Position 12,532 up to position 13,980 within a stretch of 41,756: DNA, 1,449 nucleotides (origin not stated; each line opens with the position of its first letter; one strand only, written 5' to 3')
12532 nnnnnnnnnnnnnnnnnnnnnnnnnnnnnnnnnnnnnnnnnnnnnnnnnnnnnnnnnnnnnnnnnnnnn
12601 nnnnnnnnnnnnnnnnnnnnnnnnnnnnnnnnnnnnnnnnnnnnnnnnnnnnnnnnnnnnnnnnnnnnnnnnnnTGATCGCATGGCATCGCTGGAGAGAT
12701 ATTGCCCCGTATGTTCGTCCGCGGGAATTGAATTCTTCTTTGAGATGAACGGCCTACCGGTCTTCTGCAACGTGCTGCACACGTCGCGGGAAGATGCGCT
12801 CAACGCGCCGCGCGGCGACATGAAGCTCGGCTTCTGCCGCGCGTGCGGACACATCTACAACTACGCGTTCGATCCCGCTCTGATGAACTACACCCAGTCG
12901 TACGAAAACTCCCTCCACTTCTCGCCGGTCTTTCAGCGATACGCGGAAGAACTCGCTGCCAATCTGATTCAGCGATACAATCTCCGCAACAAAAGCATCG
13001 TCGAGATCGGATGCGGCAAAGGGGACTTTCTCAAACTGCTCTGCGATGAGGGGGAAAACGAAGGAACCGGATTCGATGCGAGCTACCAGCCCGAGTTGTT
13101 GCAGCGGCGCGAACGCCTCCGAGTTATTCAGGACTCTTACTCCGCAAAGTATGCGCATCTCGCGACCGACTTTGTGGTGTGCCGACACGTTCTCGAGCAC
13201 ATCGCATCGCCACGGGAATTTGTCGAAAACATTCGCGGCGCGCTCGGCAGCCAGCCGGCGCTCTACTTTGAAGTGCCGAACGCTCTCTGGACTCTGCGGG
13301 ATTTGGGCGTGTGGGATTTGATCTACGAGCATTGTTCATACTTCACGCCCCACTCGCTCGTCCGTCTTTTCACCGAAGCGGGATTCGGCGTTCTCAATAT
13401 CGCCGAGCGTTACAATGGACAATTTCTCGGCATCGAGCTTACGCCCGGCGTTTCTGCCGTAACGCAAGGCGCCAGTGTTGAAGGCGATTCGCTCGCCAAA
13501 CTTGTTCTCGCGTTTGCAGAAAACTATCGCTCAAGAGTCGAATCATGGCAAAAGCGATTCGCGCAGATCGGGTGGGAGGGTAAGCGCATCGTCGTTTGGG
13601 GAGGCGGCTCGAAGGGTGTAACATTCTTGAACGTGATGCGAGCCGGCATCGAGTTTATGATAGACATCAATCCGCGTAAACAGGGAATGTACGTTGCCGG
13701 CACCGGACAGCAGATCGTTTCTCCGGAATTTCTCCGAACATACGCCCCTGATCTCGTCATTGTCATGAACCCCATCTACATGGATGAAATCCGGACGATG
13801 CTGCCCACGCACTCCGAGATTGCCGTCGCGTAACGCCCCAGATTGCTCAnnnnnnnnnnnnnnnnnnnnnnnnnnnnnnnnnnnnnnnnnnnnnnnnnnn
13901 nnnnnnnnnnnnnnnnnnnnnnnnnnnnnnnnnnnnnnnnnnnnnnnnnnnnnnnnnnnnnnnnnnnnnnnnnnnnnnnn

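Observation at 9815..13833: Translationally coupled trio: Zn-ribbon C-methyltransferase paralog / VanZ-LamG membrane protein / second paralog, a candidate undescribed module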

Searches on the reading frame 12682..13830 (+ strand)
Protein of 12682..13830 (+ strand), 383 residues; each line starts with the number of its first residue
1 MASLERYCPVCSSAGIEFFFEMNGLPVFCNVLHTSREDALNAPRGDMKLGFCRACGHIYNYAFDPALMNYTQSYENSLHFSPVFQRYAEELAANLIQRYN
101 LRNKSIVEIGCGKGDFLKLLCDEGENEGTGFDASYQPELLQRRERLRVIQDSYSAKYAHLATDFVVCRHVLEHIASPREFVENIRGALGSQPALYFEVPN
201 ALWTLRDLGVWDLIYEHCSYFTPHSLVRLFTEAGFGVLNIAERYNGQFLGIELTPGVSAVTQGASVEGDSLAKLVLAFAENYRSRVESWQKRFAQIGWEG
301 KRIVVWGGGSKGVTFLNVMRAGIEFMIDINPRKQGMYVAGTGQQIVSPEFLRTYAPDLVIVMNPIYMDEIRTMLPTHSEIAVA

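Call 7: search_protein_families(library=pfam, proteins=[window:12682-13830:+], max_evalue=0.01)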
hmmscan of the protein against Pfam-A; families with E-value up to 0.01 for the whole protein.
window:12682-13830:+ (383 aa): 8 families
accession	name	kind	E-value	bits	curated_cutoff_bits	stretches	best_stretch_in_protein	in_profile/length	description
PF13489.12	Methyltransf_23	-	1.8e-25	90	27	1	84-238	1-162/164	Methyltransferase domain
PF08484.17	Methyltransf_14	-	1.2e-12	48.4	23.5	1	276-372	44-143/160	C-methyltransferase C-terminal domain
PF08241.18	Methyltransf_11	-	3e-08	34.6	21.2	1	107-188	1-87/95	Methyltransferase domain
PF08242.18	Methyltransf_12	-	4.2e-08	34.3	30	1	107-188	1-92/98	Methyltransferase domain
PF13649.12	Methyltransf_25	-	5.3e-06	27.5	27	1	106-188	1-93/97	Methyltransferase domain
PF13847.12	Methyltransf_31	-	0.00087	19.4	27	1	103-200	4-113/145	Methyltransferase domain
PF07021.18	MetW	-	0.0018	18.4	21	1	103-184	14-98/193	Methionine biosynthesis protein MetW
PF01497.23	Peripla_BP_2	-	0.0033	17.3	27.5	1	277-364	114-200/235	Periplasmic binding protein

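Call 8: search_protein_families(library=ncbifam, proteins=[window:12682-13830:+], max_evalue=0.01)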
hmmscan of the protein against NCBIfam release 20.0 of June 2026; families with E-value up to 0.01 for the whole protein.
window:12682-13830:+ (383 aa): 6 families
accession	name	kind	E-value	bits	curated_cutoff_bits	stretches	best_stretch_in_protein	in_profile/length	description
NF045667.1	MTase_DVU1556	equivalog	2e-05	24.1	155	1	102-190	22-113/213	DVU_1556 family methyltransferase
TIGR02072.1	BioC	equivalog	5.3e-05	23.1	184.95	1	81-197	13-133/244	malonyl-ACP O-methyltransferase BioC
TIGR01983.1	UbiG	equivalog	0.00048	19.5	102.95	1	96-194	43-149/228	bifunctional 2-polyprenyl-6-hydroxyphenol methylase/3-demethylubiquinol 3-O-methyltransferase UbiG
NF043040.1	corrin_prot_MT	hypoth_equivalog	0.0017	17.8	180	1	89-136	28-74/216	corrinoid protein-associated methyltransferase CpaM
TIGR04543.1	ketoArg_3Met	equivalog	0.008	15.3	425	0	91-135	138-183/336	2-ketoarginine methyltransferase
TIGR02081.1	metW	equivalog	0.0087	15.6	189.5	0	103-181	14-95/194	methionine biosynthesis protein MetW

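Call 13: find_homologous_proteins(query=window:12682-13830:+, max_evalue=0.001)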
Query window:12682-13830:+ (383 aa): 6687 proteins with E <= 0.001 among 8000 candidates; the best 120 are listed.
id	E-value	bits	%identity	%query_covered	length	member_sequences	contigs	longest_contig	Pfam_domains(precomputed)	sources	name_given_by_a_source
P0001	1.1e-262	889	100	100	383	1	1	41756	PF13489.13,PF13649.13,PF22674.3,PF08484.18,PF08241.19,PF08242.19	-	-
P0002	1.1e-165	570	63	98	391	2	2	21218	PF13489.13,PF22674.3,PF08484.18,PF08241.19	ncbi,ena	-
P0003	1.9e-164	566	62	98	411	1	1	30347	PF13489.13,PF08484.18,PF08241.19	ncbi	-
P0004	1.7e-161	556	65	96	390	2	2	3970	PF13489.13,PF22674.3,PF08484.18,PF08241.19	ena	-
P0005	3.6e-159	548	62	97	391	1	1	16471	PF13489.13,PF22674.3,PF08484.18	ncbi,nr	ncbi:MAG: methyltransferase domain-containing protein [Ignavibacteriae bacterium]|nr:methyltransfera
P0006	5.1e-157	541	62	96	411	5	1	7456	PF13489.13,PF22674.3,PF08484.18,PF08241.19,PF08242.19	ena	-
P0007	1.9e-156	539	61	96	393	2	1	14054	PF13489.13,PF22674.3,PF08484.18,PF08241.19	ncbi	-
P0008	1.1e-155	537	62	96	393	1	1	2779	PF13489.13,PF22674.3,PF08484.18,PF08241.19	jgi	jgi:2-polyprenyl-3-methyl-5-hydroxy-6-metoxy-1,4-benzoquinol methylase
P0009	6.2e-155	534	62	97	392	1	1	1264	PF13489.13,PF22674.3,PF08484.18,PF08241.19,PF08242.19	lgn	-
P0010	1.6e-153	530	61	96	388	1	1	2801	PF13489.13,PF08484.18,PF08241.19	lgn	-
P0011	4.0e-153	528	60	98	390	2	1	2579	PF13489.13,PF22674.3,PF08484.18,PF08241.19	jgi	-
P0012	5.5e-153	528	60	98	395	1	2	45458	PF13489.13,PF22674.3,PF08484.18,PF08241.19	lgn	-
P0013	6.9e-152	524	61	96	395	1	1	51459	PF13489.13,PF22674.3,PF08484.18,PF08241.19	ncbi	-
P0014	1.2e-150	520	60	95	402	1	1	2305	PF13489.13,PF22674.3,PF08484.18,PF08241.19,PF08242.19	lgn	-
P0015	3.1e-148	512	59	97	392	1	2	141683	PF13489.13,PF08421.17,PF13649.13,PF22674.3,PF08484.18,PF08241.19,PF08242.19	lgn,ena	-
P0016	7.0e-148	511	59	97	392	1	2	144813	PF13489.13,PF08421.17,PF13649.13,PF22674.3,PF08484.18,PF08241.19,PF08242.19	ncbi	-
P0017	6.5e-147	508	59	98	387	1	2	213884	PF13489.13,PF22674.3,PF08484.18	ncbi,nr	ncbi:MAG: methyltransferase domain-containing protein [Bacteroidetes bacterium]|nr:methyltransferase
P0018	1.1e-146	507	58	96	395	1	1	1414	PF13489.13,PF22674.3,PF08484.18,PF08241.19,PF08242.19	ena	-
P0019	1.2e-146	507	59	96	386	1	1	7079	PF13489.13,PF22674.3,PF08484.18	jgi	jgi:2-polyprenyl-3-methyl-5-hydroxy-6-metoxy-1,4-benzoquinol methylase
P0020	3.5e-146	505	58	98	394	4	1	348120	PF13489.13,PF13649.13,PF22674.3,PF08484.18,PF08241.19,PF08242.19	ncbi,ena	-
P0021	7.3e-145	501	59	95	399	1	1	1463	PF13489.13,PF22674.3,PF08484.18,PF08241.19,PF08242.19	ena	-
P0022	7.6e-145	501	58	96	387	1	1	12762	PF13489.13,PF13649.13,PF22674.3,PF08484.18,PF08241.19,PF08242.19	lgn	-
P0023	4.5e-144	499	62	92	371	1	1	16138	PF13489.13,PF22674.3,PF08484.18,PF08241.19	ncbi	-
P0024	1.1e-143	497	58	97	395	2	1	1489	PF13489.13,PF13649.13,PF22674.3,PF08484.18,PF08241.19,PF08242.19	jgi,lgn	-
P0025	2.4e-143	496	57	95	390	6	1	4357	PF13847.13,PF13489.13,PF13649.13,PF22674.3,PF08484.18,PF08241.19,PF08242.19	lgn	-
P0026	2.6e-143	496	58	94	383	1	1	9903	PF13489.13,PF13649.13,PF22674.3,PF08484.18,PF08241.19,PF08242.19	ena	-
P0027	4.8e-143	495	57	98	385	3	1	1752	PF13847.13,PF13489.13,PF22674.3,PF08484.18,PF08241.19,PF08242.19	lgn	-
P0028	8.6e-143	494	58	96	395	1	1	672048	PF13489.13,PF13649.13,PF22674.3,PF08484.18,PF08241.19,PF08242.19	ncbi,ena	-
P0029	1.1e-142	494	56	98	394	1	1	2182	PF13489.13,PF13649.13,PF22674.3,PF08484.18,PF08241.19,PF08242.19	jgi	jgi:SAM-dependent methyltransferase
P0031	1.4e-142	494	58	96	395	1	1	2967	PF13489.13,PF13649.13,PF22674.3,PF08484.18,PF08241.19,PF08242.19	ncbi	-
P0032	1.7e-142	493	58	96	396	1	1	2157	PF13489.13,PF22674.3,PF08484.18,PF08241.19,PF08242.19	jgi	jgi:hypothetical protein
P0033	5.7e-142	492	57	96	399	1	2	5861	PF13489.13,PF13649.13,PF22674.3,PF08484.18,PF08241.19,PF08242.19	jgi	jgi:SAM-dependent methyltransferase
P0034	1.6e-141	490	57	97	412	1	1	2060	PF13489.13,PF22674.3,PF08484.18,PF08241.19,PF08242.19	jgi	jgi:SAM-dependent methyltransferase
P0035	1.6e-141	490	58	96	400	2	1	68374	PF13489.13,PF13649.13,PF22674.3,PF08484.18,PF08241.19,PF08242.19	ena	-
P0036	2.4e-141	490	59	96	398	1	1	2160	PF13489.13,PF13649.13,PF22674.3,PF08484.18,PF01728.26,PF08241.19,PF08242.19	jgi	jgi:SAM-dependent methyltransferase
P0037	3.0e-141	489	57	97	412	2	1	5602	PF13489.13,PF22674.3,PF08484.18,PF08241.19,PF08242.19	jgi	jgi:SAM-dependent methyltransferase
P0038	6.7e-141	488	56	96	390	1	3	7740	PF13489.13,PF08421.17,PF13649.13,PF22674.3,PF08484.18,PF08241.19,PF08242.19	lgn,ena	-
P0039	1.0e-140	487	57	97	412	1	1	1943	PF13489.13,PF22674.3,PF08484.18,PF08241.19,PF08242.19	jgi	jgi:SAM-dependent methyltransferase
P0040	1.3e-140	487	56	96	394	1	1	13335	PF13489.13,PF13649.13,PF22674.3,PF08484.18,PF08241.19,PF08242.19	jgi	jgi:SAM-dependent methyltransferase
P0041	2.0e-140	487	55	96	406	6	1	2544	PF13489.13,PF13649.13,PF22674.3,PF08484.18,PF08241.19,PF08242.19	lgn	-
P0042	2.1e-140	486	57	96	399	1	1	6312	PF13489.13,PF22674.3,PF08484.18,PF08241.19,PF08242.19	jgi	jgi:hypothetical protein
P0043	3.2e-140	486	57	97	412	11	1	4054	PF13489.13,PF22674.3,PF08484.18,PF08241.19,PF08242.19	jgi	jgi:SAM-dependent methyltransferase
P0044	3.5e-140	486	56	96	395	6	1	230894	PF13489.13,PF13649.13,PF22674.3,PF08484.18,PF08241.19,PF08242.19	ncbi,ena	-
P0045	5.6e-140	485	56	95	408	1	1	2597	PF13489.13,PF13649.13,PF22674.3,PF08484.18,PF08241.19,PF08242.19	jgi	jgi:SAM-dependent methyltransferase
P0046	5.7e-140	485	56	96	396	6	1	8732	PF13489.13,PF13649.13,PF22674.3,PF08484.18,PF08241.19,PF08242.19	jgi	jgi:SAM-dependent methyltransferase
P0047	5.9e-140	485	56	96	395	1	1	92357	PF13489.13,PF13649.13,PF22674.3,PF08484.18,PF08241.19,PF08242.19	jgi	jgi:SAM-dependent methyltransferase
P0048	9.8e-140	484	57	96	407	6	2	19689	PF13489.13,PF13649.13,PF22674.3,PF08484.18,PF08241.19,PF08242.19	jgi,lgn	-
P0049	1.0e-139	484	56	96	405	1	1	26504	PF13489.13,PF13649.13,PF22674.3,PF08484.18,PF08241.19,PF08242.19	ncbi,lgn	-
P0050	1.2e-139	484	57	95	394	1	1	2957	PF13489.13,PF22674.3,PF08484.18,PF08241.19,PF08242.19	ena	-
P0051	1.2e-139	484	56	95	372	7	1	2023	PF13847.13,PF13489.13,PF13649.13,PF22674.3,PF08484.18,PF08241.19,PF08242.19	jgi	jgi:SAM-dependent methyltransferase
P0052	1.6e-139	484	54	96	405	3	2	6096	PF13489.13,PF08421.17,PF13649.13,PF22674.3,PF08484.18,PF08241.19,PF08242.19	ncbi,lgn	-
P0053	2.8e-139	483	56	97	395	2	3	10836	PF13489.13,PF22674.3,PF08484.18,PF08241.19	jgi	jgi:SAM-dependent methyltransferase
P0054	5.2e-139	482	57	95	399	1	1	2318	PF13489.13,PF22674.3,PF08484.18,PF08241.19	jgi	jgi:SAM-dependent methyltransferase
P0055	6.7e-139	481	56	96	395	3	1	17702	PF13489.13,PF22674.3,PF08484.18,PF08241.19,PF08242.19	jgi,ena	-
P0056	7.1e-139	481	55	99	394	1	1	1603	PF13489.13,PF13649.13,PF22674.3,PF08484.18,PF08241.19,PF08242.19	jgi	jgi:SAM-dependent methyltransferase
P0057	8.9e-139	481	55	97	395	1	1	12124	PF13489.13,PF22674.3,PF08484.18,PF08241.19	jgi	jgi:SAM-dependent methyltransferase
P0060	1.8e-138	480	55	96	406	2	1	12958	PF13489.13,PF13649.13,PF22674.3,PF08484.18,PF08241.19,PF08242.19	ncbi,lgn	-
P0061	1.8e-138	480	58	96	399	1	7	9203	PF13489.13,PF13649.13,PF22674.3,PF08484.18,PF08241.19,PF08242.19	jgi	jgi:SAM-dependent methyltransferase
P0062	3.5e-138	479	55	96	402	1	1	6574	PF13489.13,PF13649.13,PF22674.3,PF08484.18,PF08241.19,PF08242.19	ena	-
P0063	4.0e-138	479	55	98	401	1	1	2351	PF13847.13,PF13489.13,PF08421.17,PF22674.3,PF08484.18,PF08241.19,PF08242.19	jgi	jgi:SAM-dependent methyltransferase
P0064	5.8e-138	478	54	96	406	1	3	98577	PF13489.13,PF13649.13,PF22674.3,PF08484.18,PF08241.19,PF08242.19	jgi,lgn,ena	jgi:SAM-dependent methyltransferase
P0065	6.3e-138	478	55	96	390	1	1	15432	PF13489.13,PF08421.17,PF22674.3,PF08484.18,PF08241.19,PF08242.19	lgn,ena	-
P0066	8.9e-138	478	56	96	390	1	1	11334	PF13489.13,PF08421.17,PF13649.13,PF22674.3,PF08484.18,PF08241.19,PF08242.19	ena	-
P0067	9.2e-138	478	54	96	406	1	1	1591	PF13489.13,PF13649.13,PF22674.3,PF08484.18,PF08241.19,PF08242.19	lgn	-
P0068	1.0e-137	478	55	96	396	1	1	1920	PF13489.13,PF22674.3,PF08484.18,PF08241.19,PF08242.19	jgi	jgi:SAM-dependent methyltransferase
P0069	1.1e-137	477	56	97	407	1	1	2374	PF13489.13,PF22674.3,PF08484.18,PF08241.19,PF08242.19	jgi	jgi:SAM-dependent methyltransferase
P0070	4.9e-137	475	55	95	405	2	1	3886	PF13847.13,PF13489.13,PF13649.13,PF22674.3,PF08484.18,PF08241.19,PF08242.19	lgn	-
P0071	5.7e-137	475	58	96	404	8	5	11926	PF13489.13,PF13649.13,PF22674.3,PF08484.18,PF08241.19,PF08242.19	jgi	jgi:SAM-dependent methyltransferase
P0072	6.0e-137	475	57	96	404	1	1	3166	PF13489.13,PF13649.13,PF22674.3,PF08484.18,PF08241.19,PF08242.19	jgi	jgi:SAM-dependent methyltransferase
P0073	6.4e-137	475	56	96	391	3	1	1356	PF13847.13,PF13489.13,PF08421.17,PF13649.13,PF22674.3,PF08484.18,PF08241.19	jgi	jgi:SAM-dependent methyltransferase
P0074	7.4e-137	475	55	96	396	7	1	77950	PF13489.13,PF22674.3,PF08484.18,PF08241.19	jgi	jgi:hypothetical protein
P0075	1.1e-136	474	55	97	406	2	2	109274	PF13489.13,PF13649.13,PF22674.3,PF08484.18,PF08241.19,PF08242.19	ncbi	-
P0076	1.1e-136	474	56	96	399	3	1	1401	PF13489.13,PF22674.3,PF08484.18,PF08241.19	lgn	-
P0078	4.7e-136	472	55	97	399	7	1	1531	PF13489.13,PF22674.3,PF08484.18,PF08241.19,PF08242.19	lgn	-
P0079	4.8e-136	472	57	96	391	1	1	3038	PF13489.13,PF22674.3,PF08484.18,PF08241.19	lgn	-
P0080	5.4e-136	472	54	97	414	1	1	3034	PF13489.13,PF22674.3,PF08484.18,PF08241.19,PF08242.19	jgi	-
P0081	6.2e-136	472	54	96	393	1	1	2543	PF13847.13,PF13489.13,PF13649.13,PF22674.3,PF08484.18,PF08241.19,PF08242.19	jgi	-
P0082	7.3e-136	471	57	96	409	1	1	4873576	PF13489.13,PF22674.3,PF08484.18,PF08241.19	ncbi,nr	ncbi:MAG: methyltransferase domain-containing protein [Anaerolineae bacterium]|nr:MAG: methyltransfe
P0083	7.6e-136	471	54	96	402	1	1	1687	PF13489.13,PF22674.3,PF08484.18,PF08241.19,PF08242.19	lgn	-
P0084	7.8e-136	471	55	97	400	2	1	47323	PF13489.13,PF22674.3,PF08484.18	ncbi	-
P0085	1.4e-135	471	55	96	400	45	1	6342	PF13489.13,PF13649.13,PF22674.3,PF08484.18,PF08241.19,PF08242.19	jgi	-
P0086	1.6e-135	470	55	96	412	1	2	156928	PF13489.13,PF13649.13,PF22674.3,PF08484.18,PF08241.19,PF08242.19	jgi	jgi:SAM-dependent methyltransferase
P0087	3.6e-135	469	54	96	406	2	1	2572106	PF13847.13,PF13489.13,PF13649.13,PF22674.3,PF08484.18,PF08241.19,PF08242.19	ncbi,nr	ncbi:MAG: class I SAM-dependent methyltransferase [Roseiflexaceae bacterium]|nr:class I SAM-dependen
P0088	6.6e-135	468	56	97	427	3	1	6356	PF13489.13,PF22674.3,PF08484.18,PF08241.19,PF08242.19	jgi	-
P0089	7.7e-135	468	56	96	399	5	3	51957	PF13489.13,PF13649.13,PF22674.3,PF08484.18,PF08241.19,PF08242.19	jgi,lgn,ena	-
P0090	7.8e-135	468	54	97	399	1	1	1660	PF13489.13,PF22674.3,PF08484.18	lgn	-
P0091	8.8e-135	468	55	96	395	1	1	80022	PF13489.13,PF13649.13,PF22674.3,PF08484.18,PF08241.19,PF08242.19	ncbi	ncbi:MAG: class I SAM-dependent methyltransferase [Bacteroidota bacterium]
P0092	9.0e-135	468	55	96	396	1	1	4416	PF13489.13,PF13649.13,PF22674.3,PF08484.18,PF08241.19,PF08242.19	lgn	-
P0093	1.1e-134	468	54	97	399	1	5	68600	PF13489.13,PF22674.3,PF08484.18,PF08241.19,PF08242.19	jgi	-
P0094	1.4e-134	467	54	96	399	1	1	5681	PF13489.13,PF22674.3,PF08484.18,PF08241.19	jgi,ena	-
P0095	1.7e-134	467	54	96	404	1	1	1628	PF13489.13,PF22674.3,PF08484.18,PF08241.19,PF08242.19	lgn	-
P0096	1.7e-134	467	56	96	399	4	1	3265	PF13489.13,PF13649.13,PF22674.3,PF08484.18,PF08241.19,PF08242.19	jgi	jgi:SAM-dependent methyltransferase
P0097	1.7e-134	467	55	97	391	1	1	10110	PF13847.13,PF13489.13,PF13649.13,PF22674.3,PF08484.18,PF08241.19,PF08242.19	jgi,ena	-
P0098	1.8e-134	467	55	97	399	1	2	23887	PF13489.13,PF13649.13,PF22674.3,PF08484.18,PF08241.19,PF08242.19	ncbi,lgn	-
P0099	2.1e-134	467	55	100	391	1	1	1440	PF13489.13,PF13649.13,PF22674.3,PF08484.18,PF08241.19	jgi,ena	-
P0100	2.1e-134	467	55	97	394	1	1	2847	PF07021.19,PF13489.13,PF22674.3,PF08484.18,PF08241.19,PF08242.19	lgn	-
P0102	2.4e-134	467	55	96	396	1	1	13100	PF13489.13,PF08421.17,PF22674.3,PF08484.18,PF08241.19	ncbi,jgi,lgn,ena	-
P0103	4.3e-134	466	55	96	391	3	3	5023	PF13489.13,PF08421.17,PF22674.3,PF08484.18,PF08241.19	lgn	-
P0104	4.6e-134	466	55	96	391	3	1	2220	PF13489.13,PF22674.3,PF08484.18,PF08241.19,PF08242.19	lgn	-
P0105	5.4e-134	465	55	95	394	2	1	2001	PF13489.13,PF22674.3,PF08484.18,PF08241.19,PF08242.19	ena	-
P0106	6.0e-134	465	57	96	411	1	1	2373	PF13489.13,PF22674.3,PF08484.18,PF08241.19,PF08242.19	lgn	-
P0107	8.0e-134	465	54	97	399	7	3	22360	PF13489.13,PF22674.3,PF08484.18,PF08241.19,PF08242.19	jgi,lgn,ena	-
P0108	8.5e-134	465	54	96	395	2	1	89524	PF13489.13,PF13649.13,PF22674.3,PF08484.18,PF08241.19,PF08242.19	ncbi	-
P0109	1.2e-133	464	54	96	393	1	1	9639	PF13489.13,PF22674.3,PF08484.18,PF08241.19,PF08242.19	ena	-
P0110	1.5e-133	464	56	96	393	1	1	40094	PF13489.13,PF22674.3,PF08484.18,PF08241.19,PF08242.19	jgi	jgi:SAM-dependent methyltransferase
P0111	1.6e-133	464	53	96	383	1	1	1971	PF13489.13,PF22674.3,PF08484.18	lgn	-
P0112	1.6e-133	464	55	96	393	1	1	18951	PF13489.13,PF13649.13,PF22674.3,PF08484.18,PF08241.19,PF08242.19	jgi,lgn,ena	-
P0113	2.2e-133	463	55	96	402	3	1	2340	PF13489.13,PF22674.3,PF08484.18,PF08241.19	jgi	jgi:SAM-dependent methyltransferase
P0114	2.5e-133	463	53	96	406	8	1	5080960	PF13489.13,PF13649.13,PF22674.3,PF08484.18,PF08241.19,PF08242.19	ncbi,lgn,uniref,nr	ncbi:class I SAM-dependent methyltransferase [Roseiflexus sp.]|uniref:class I SAM-dependent methyltr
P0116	2.8e-133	463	55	96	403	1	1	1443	PF13489.13,PF22674.3,PF08484.18,PF08241.19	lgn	-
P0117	3.5e-133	463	52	96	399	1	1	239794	PF13489.13,PF08421.17,PF13649.13,PF22674.3,PF08484.18,PF08241.19,PF08242.19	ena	-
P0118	3.7e-133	463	54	96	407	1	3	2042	PF13847.13,PF13489.13,PF13649.13,PF22674.3,PF08484.18,PF08241.19,PF08242.19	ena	-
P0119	4.0e-133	462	54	95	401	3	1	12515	PF13489.13,PF22674.3,PF08484.18,PF08241.19,PF08242.19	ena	-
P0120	4.1e-133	462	55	98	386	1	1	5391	PF13489.13,PF22674.3,PF08484.18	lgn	-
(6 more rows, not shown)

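Call 14: find_encoding_contigs(protein=P0002, flank=8000, max_places=3)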
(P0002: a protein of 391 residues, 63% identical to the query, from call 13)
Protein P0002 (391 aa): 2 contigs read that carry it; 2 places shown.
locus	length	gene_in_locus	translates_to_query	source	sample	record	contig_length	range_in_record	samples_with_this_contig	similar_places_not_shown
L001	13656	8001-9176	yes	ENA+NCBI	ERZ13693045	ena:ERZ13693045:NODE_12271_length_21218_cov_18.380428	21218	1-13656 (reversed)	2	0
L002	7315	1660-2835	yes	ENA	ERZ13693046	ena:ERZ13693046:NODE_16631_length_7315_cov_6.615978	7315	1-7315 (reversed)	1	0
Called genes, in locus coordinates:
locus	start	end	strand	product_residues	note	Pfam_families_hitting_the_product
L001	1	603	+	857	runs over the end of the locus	PF01839:FG-GAP (faint), PF13517:FG-GAP_3, PF18962:Por_Secre_tail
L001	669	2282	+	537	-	PF18962:Por_Secre_tail (faint), PF13860:FlgD_ig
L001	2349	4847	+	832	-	PF17957:Big_7, PF07081:DUF1349 (faint), PF18962:Por_Secre_tail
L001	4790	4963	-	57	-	-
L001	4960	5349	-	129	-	-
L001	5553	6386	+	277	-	PF13489:Methyltransf_23, PF08484:Methyltransf_14, PF22674:C2185-like_N (weak)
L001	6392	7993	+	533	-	PF04892:VanZ-LLP1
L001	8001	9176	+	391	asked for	PF13489:Methyltransf_23, PF08241:Methyltransf_11 (weak), PF08484:Methyltransf_14, PF22674:C2185-like_N (weak)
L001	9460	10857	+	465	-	PF07690:MFS_1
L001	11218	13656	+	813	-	?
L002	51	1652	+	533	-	PF04892:VanZ-LLP1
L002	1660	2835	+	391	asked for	PF13489:Methyltransf_23, PF08241:Methyltransf_11 (weak), PF08484:Methyltransf_14, PF22674:C2185-like_N (weak)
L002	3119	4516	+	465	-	PF07690:MFS_1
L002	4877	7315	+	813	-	?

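Call 15: find_encoding_contigs(protein=P0017, flank=8000, max_places=3)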
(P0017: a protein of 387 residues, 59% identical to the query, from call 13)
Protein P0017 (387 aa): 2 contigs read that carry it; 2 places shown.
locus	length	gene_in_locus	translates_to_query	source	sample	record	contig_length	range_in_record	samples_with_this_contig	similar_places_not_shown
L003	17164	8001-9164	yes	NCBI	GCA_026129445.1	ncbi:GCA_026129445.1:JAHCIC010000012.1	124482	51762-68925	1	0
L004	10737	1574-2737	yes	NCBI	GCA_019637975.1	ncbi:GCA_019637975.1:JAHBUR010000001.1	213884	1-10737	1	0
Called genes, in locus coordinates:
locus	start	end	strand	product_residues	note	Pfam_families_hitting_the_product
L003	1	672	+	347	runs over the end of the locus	PF01073:3Beta_HSD, PF01370:Epimerase, PF04321:RmlD_sub_bind, PF16363:GDP_Man_Dehyd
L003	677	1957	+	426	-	PF08421:Methyltransf_13, PF13489:Methyltransf_23, PF08241:Methyltransf_11 (weak), PF08242:Methyltransf_12 (weak), PF08484:Methyltransf_14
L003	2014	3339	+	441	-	PF18962:Por_Secre_tail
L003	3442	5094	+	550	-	PF18962:Por_Secre_tail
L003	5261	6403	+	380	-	PF13489:Methyltransf_23, PF08484:Methyltransf_14, PF22674:C2185-like_N (weak)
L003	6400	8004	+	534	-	PF04892:VanZ-LLP1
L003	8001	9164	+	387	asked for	PF13489:Methyltransf_23, PF08484:Methyltransf_14, PF22674:C2185-like_N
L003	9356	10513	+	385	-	PF16983:MFS_MOT1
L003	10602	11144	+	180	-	PF13673:Acetyltransf_10, PF00583:Acetyltransf_1, PF13508:Acetyltransf_7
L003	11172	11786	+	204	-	-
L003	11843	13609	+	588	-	PF00082:Peptidase_S8, PF13860:FlgD_ig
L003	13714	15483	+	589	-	PF00082:Peptidase_S8, PF18962:Por_Secre_tail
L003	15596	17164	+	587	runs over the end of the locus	PF01839:FG-GAP (faint), PF13517:FG-GAP_3, PF07593:UnbV_ASPIC, PF18962:Por_Secre_tail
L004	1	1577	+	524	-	PF04892:VanZ-LLP1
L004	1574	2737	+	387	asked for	PF13489:Methyltransf_23, PF08484:Methyltransf_14, PF22674:C2185-like_N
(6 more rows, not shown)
